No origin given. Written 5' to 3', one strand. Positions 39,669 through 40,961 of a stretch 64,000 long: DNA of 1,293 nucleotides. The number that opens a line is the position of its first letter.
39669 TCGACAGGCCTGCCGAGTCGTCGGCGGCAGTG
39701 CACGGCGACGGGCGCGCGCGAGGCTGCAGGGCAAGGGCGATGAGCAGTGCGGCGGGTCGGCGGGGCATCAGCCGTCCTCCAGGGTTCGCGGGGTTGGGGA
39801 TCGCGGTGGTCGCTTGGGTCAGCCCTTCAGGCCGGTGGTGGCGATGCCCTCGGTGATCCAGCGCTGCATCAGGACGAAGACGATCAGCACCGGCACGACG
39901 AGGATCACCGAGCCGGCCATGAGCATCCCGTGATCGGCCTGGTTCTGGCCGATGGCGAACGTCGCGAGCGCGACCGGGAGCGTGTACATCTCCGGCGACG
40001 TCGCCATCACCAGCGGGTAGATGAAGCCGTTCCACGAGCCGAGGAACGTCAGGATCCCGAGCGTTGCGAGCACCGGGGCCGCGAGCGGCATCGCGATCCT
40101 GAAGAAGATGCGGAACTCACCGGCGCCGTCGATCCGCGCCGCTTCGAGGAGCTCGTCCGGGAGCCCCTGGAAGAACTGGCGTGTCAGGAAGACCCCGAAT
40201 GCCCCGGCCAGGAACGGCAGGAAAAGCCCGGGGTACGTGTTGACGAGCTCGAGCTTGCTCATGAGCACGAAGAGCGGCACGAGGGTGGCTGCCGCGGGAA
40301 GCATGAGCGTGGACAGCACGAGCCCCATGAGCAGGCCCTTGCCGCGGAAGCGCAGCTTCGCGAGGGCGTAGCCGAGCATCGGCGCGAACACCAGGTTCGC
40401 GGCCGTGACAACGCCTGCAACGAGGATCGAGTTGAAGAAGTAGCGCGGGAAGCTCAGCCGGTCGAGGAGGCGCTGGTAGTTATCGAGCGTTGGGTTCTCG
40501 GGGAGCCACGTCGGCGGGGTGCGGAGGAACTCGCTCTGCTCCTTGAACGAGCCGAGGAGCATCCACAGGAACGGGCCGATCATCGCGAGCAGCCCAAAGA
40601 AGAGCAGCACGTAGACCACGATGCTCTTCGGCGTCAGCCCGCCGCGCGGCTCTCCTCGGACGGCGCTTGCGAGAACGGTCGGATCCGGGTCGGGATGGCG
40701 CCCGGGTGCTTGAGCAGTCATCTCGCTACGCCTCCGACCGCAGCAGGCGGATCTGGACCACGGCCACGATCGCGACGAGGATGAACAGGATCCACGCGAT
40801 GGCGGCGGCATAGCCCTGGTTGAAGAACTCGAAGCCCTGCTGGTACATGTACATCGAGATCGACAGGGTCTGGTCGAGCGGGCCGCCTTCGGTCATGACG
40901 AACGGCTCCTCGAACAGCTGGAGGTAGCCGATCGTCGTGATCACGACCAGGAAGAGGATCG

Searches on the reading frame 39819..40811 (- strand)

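Call 28: search_protein_families(library=pfam, proteins=[window:39819-40811:-], max_evalue=0.001)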
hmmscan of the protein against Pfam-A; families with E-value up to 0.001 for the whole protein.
window:39819-40811:- (330 aa): 1 family
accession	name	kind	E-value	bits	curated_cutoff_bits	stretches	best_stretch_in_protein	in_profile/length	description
PF00528.27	BPD_transp_1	-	2.6e-22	79.9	26.4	1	145-320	3-179/184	Binding-protein-dependent transport system inner membrane component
